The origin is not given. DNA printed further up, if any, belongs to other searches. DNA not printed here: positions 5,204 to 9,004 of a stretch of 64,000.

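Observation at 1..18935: A SusC/SusD locus built around EEP phosphoesterase-fold proteins and two GH144-like lipoproteins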

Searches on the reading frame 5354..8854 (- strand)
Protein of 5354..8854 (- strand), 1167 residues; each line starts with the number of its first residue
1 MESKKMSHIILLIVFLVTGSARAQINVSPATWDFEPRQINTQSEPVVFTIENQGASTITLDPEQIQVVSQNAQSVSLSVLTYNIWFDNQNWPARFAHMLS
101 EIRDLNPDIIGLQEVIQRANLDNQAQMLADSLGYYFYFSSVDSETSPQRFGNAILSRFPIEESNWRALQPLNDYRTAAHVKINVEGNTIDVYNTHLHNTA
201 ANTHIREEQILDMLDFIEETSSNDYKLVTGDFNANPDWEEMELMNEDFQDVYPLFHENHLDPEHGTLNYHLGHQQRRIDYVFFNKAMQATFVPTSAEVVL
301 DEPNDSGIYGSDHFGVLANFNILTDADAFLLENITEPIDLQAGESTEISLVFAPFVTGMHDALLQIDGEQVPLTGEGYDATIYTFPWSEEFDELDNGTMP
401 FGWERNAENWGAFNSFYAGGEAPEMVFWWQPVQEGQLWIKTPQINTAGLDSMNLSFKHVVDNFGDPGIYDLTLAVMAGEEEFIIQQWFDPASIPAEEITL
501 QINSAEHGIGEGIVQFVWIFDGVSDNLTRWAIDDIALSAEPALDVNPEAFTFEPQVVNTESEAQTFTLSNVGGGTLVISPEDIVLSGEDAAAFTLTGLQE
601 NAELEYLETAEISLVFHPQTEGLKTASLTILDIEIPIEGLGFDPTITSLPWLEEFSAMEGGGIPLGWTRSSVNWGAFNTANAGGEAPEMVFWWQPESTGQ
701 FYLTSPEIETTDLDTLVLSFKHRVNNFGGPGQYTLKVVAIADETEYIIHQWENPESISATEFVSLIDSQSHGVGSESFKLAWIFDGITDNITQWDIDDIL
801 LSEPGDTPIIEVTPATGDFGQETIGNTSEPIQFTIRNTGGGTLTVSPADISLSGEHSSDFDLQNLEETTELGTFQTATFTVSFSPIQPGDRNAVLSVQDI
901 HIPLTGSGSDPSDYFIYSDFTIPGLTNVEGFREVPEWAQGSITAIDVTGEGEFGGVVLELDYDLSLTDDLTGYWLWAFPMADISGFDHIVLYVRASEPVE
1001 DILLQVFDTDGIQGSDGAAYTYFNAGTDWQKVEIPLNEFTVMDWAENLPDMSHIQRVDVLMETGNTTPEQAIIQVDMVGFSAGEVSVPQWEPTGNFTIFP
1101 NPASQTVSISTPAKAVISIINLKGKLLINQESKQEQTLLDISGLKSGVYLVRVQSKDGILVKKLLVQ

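Call 6: search_protein_families(library=pfam, proteins=[window:5354-8854:-], max_evalue=0.01)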
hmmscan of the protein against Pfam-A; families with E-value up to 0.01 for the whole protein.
window:5354-8854:- (1167 aa): 9 families
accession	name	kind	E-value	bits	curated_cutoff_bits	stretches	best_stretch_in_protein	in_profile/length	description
PF03372.29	Exo_endo_phos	-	4.8e-25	89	24.5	1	80-313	1-225/225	Endonuclease/Exonuclease/phosphatase family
PF18962.6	Por_Secre_tail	-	4.1e-14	53.1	27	1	1098-1166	1-75/75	Secretion system C-terminal sorting domain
PF23226.1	Exo_endo_phos_PGAP2IP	-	1.3e-10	41.4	27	1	75-220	4-148/239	PGAP2IP, C-terminal nuclease-like domain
PF22073.2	Cep192_D4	-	3.6e-09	37.2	35.5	0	556-631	16-93/112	Cep192 domain 4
PF15780.11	ASH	-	3.7e-07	30.7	27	0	815-897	12-88/98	Abnormal spindle-like microcephaly-assoc'd, ASPM-SPD-2-Hydin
PF22544.2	HYDIN_VesB_CFA65-like_Ig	-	5e-06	27.1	25.5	0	808-896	1-83/100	HYDIN/CFA65/VesB-like, Ig-like domain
PF07705.17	CARDB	-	6.8e-05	23.5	22.7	0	822-891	14-77/101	CARDB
PF01917.21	Arch_flagellin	-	0.0011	19.8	29.5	0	815-875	56-120/162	Archaebacterial flagellin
PF14529.12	Exo_endo_phos_2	-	0.0034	17.7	27.4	1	206-316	13-116/117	Endonuclease-reverse transcriptase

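Call 7: search_protein_families(library=ncbifam, proteins=[window:5354-8854:-], max_evalue=0.001)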
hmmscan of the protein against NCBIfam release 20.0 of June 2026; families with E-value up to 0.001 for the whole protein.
window:5354-8854:- (1167 aa): 6 families
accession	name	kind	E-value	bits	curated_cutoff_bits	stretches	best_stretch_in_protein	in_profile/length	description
NF012200.0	choice_anch_D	domain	1.6e-31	109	45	2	808-898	15-102/108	choice-of-anchor D domain-containing protein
TIGR04183.1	Por_Secre_tail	domain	7.6e-14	51.5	23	1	1098-1167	1-72/72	T9SS type A sorting domain-containing protein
NF038113.1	T9SSA_dep_M36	equivalog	1.2e-09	36.9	885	1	1094-1167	791-869/869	T9SS-dependent M36 family metallopeptidase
TIGR00633.1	xth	equivalog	1.6e-06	27.9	99.05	1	96-237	16-155/255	exodeoxyribonuclease III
NF052591.1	ArlG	equivalog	1.9e-05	24.7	110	0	820-899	59-141/148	archaellum stator protein ArlG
NF003842.0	PRK05421.1-4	equivalog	1.9e-05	24.2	144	1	64-322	19-257/259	endonuclease/exonuclease/phosphatase family protein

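Call 12: search_solved_structures(query=window:5354-8854:-, max_evalue=0.01, show_alignments=1)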
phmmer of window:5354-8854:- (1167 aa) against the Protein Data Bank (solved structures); distinct sequences matched with E-value up to 0.01: 14.
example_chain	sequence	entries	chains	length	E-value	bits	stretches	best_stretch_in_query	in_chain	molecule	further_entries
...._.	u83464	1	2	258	7.8e-07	30.3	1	77-323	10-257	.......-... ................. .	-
5j3p_A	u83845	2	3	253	1e-06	29.9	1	77-323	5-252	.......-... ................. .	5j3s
4gyz_A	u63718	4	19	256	4.7e-06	27.6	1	74-323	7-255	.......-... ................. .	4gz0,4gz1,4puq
5ht2_A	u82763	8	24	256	4.8e-06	27.6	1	74-323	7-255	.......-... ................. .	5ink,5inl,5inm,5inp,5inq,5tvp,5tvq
4gz2_A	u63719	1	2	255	6.3e-06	27.2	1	74-322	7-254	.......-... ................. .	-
5j3z_A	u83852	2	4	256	1.5e-05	26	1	74-323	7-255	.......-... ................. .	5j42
5inn_A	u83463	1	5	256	2.4e-05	25.3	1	74-323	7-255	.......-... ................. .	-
3teb_A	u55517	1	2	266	7.7e-05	23.6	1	123-317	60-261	Endonuclease/exonuclease/phosphatase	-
4f1i_A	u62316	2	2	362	0.00017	22.5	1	17-233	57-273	5'-tyrosyl-DNA phosphodiesterase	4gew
6ca4_A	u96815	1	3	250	0.00031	21.6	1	76-321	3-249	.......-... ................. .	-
4fva_A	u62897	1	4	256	0.00058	20.7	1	70-233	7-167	5'-tyrosyl-DNA phosphodiesterase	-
6bt1_A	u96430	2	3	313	0.00088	20.1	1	90-328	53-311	Nocturnin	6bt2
8glj_D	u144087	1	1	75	0.0046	17.8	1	1095-1153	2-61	Por secretion system C-terminal sorting domain-containing protein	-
4fpv_A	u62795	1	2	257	0.0069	17.2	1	73-321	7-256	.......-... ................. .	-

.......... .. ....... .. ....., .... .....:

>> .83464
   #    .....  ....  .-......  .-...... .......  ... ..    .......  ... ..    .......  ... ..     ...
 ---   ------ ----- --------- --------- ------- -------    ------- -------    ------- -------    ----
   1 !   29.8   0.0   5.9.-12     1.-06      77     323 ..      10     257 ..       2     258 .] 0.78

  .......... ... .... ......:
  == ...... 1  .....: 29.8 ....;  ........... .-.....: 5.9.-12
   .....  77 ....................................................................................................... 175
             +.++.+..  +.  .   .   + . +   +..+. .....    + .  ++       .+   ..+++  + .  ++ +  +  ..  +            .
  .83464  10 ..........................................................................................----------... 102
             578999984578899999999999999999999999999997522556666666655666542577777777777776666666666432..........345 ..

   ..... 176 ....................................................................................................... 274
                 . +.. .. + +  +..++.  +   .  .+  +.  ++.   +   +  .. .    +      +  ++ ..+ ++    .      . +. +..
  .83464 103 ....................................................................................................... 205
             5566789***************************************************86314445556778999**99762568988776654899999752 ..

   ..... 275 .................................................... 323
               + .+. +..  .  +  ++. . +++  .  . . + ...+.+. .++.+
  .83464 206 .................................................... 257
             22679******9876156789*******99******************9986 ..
